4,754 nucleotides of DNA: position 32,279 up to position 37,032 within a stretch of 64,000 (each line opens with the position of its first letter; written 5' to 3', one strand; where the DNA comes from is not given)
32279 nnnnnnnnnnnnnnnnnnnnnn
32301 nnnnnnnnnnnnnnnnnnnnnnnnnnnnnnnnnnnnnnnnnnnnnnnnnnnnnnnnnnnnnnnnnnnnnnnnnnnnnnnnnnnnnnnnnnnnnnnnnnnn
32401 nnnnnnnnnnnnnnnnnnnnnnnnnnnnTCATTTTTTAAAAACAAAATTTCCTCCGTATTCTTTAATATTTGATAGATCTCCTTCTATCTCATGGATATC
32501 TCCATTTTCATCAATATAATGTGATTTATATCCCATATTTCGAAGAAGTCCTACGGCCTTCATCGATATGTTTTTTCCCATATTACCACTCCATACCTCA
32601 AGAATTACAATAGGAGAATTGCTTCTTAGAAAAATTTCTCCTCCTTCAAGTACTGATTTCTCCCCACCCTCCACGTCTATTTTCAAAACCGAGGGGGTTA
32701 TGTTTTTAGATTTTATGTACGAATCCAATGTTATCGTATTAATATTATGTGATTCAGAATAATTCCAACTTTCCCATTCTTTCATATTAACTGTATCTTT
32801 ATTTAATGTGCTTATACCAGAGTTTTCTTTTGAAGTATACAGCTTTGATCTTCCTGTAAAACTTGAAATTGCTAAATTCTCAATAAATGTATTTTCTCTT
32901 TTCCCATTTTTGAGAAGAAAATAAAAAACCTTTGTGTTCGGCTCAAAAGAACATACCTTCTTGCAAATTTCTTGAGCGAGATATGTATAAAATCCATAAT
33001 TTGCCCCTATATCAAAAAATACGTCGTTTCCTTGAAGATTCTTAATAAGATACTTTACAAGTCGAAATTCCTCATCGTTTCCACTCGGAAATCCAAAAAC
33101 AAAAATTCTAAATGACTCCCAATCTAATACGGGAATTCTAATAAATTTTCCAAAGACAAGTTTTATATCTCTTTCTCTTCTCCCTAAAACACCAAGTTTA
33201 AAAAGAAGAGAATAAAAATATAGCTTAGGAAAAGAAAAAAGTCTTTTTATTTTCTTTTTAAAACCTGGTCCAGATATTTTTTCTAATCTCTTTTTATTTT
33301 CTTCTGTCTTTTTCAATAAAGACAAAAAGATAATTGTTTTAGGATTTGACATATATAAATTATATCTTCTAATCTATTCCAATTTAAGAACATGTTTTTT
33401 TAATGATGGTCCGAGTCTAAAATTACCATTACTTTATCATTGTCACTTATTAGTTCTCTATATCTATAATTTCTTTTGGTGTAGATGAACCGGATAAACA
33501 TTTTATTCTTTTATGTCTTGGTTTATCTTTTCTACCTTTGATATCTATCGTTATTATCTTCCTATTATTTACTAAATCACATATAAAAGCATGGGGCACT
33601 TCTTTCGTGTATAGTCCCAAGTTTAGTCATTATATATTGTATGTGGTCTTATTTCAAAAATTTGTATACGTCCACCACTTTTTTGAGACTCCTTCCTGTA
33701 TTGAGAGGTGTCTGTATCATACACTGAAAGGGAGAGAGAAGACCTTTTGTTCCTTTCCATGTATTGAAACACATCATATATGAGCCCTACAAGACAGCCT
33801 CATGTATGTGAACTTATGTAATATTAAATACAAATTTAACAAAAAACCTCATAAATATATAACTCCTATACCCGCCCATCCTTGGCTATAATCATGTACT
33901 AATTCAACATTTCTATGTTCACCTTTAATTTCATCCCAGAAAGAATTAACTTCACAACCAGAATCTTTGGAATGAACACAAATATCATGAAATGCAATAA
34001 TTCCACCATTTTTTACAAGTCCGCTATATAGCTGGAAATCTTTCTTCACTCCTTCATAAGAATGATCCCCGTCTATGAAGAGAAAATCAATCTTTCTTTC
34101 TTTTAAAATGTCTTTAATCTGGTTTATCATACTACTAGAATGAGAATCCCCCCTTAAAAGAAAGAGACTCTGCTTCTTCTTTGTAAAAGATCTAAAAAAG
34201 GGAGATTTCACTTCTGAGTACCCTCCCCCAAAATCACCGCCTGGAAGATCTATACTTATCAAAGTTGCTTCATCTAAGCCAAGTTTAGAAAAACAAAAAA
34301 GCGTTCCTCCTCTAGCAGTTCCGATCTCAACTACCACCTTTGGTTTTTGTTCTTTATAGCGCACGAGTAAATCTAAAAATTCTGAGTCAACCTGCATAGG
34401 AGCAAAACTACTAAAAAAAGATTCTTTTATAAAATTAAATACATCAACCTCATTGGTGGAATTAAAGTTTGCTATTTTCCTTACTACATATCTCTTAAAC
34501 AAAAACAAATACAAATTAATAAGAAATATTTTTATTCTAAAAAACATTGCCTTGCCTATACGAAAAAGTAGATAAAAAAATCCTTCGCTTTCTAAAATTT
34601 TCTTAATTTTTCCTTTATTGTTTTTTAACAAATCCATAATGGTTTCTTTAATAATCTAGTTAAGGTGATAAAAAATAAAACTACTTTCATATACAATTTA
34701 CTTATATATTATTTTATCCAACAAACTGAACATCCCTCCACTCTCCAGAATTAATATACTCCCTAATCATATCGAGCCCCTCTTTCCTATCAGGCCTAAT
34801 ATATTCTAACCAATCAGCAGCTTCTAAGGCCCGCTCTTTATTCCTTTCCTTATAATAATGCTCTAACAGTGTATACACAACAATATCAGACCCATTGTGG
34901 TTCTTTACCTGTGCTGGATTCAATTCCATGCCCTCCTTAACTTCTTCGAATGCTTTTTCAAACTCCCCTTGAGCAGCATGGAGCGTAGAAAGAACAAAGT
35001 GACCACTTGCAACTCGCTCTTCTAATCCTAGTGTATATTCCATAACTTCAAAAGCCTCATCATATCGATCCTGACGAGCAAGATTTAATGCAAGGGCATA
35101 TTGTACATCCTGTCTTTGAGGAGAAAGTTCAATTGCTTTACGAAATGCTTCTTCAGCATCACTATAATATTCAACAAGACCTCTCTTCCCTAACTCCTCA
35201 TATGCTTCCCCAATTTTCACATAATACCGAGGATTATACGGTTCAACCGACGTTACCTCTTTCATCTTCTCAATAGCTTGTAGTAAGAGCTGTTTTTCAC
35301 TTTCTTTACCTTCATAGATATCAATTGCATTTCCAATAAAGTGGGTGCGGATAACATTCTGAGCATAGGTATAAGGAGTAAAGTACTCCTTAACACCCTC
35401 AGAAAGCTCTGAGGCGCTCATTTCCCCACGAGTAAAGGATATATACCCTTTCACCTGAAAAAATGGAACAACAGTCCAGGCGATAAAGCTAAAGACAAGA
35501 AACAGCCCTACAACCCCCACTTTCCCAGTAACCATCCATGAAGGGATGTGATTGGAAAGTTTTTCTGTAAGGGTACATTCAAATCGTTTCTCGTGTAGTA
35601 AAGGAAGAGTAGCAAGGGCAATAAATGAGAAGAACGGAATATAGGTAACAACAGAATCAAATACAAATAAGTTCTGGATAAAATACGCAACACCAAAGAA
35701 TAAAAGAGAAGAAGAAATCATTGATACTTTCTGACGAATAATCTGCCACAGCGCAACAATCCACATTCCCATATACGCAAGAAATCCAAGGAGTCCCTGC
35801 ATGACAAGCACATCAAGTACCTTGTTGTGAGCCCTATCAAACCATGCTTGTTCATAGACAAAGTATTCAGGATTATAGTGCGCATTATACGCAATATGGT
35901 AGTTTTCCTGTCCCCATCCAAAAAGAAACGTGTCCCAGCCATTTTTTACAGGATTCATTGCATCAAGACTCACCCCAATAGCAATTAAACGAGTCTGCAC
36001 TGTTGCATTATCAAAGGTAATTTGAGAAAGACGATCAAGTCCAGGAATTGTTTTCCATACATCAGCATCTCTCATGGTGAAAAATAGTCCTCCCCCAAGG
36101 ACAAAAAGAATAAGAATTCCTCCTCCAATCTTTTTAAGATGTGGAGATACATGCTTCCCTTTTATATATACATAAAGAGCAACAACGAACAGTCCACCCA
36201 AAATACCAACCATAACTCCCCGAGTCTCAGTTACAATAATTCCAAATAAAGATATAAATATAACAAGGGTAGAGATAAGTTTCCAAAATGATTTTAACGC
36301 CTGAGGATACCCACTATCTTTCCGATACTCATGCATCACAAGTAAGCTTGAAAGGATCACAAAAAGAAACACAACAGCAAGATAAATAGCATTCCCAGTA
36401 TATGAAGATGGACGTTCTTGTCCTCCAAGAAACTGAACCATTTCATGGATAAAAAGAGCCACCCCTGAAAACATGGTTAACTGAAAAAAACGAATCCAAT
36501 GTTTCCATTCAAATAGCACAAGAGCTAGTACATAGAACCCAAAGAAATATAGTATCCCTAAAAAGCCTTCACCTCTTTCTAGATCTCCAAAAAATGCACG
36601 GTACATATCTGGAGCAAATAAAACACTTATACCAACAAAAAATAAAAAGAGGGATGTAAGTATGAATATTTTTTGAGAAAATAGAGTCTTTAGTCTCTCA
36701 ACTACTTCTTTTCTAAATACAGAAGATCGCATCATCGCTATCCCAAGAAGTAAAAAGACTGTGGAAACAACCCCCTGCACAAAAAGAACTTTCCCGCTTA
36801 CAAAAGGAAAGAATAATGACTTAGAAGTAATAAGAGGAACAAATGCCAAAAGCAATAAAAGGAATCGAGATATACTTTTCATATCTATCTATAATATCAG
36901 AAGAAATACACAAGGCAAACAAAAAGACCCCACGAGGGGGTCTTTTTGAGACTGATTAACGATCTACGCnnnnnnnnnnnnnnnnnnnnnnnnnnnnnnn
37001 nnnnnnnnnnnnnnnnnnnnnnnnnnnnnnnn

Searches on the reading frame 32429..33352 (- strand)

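Call 74: search_protein_families(library=pfam, proteins=[window:32429-33352:-], max_evalue=0.00001)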
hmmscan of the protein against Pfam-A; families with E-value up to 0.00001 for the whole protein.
window:32429-33352:- (307 aa): 1 family
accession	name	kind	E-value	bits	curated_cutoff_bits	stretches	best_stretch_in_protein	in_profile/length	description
PF05050.19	Methyltransf_21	-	1.2e-16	61.8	22.7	1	114-255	1-150/173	Methyltransferase FkbM domain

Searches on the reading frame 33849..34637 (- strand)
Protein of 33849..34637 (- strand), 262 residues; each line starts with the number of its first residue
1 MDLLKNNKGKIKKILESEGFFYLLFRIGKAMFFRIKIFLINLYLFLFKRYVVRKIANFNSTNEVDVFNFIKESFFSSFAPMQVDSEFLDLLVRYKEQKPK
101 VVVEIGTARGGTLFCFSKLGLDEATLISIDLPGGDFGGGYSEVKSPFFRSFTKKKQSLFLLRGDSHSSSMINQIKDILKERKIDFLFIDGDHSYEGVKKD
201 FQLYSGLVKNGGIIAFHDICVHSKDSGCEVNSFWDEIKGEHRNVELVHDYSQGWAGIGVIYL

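Call 74: search_protein_families(library=pfam, proteins=[window:33849-34637:-], max_evalue=0.00001)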
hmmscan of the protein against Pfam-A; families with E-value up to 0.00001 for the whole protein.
window:33849-34637:- (262 aa): 2 families
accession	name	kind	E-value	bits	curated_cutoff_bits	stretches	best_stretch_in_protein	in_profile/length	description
PF13578.12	Methyltransf_24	-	2.2e-14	54.6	26.3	1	103-219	1-105/105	Methyltransferase domain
PF04989.18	RMNT_CmcI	-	1.3e-10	41.8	23.2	1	96-236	30-165/206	Rhamnosyl O-methyltransferase/CmcI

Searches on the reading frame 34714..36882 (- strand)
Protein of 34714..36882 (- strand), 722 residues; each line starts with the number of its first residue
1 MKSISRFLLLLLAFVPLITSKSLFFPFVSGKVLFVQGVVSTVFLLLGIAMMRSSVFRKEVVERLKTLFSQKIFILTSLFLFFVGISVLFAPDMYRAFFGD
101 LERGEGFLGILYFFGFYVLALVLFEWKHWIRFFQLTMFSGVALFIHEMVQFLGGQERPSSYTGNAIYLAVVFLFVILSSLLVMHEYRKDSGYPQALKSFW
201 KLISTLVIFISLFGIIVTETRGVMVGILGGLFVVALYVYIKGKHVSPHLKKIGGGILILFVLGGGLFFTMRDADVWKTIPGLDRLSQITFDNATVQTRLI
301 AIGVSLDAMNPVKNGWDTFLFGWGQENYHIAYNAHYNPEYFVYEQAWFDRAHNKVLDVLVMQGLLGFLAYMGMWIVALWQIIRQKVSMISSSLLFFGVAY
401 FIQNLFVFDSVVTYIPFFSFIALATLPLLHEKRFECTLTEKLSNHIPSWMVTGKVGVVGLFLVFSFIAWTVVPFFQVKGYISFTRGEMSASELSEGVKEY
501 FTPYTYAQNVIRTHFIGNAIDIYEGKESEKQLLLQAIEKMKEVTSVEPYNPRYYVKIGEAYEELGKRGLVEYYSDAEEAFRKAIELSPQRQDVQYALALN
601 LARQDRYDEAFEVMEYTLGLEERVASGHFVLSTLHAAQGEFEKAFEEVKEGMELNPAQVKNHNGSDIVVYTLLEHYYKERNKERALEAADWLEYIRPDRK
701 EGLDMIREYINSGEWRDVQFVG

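Call 74: search_protein_families(library=pfam, proteins=[window:34714-36882:-], max_evalue=0.00001)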
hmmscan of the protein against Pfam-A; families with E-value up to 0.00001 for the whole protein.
window:34714-36882:- (722 aa): 4 families
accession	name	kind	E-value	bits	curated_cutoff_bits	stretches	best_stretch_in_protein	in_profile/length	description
PF04932.20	Wzy_C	-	2.4e-12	47.3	31.7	1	207-371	2-149/149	O-Antigen ligase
PF07719.23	TPR_2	-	2.7e-07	30.6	27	0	626-656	2-32/34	Tetratricopeptide repeat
PF13414.12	TPR_11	-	2.6e-06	27.5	26.8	0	535-565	12-42/42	TPR repeat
PF13181.12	TPR_8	-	6e-06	26.5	25.7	0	552-589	2-33/34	Tetratricopeptide repeat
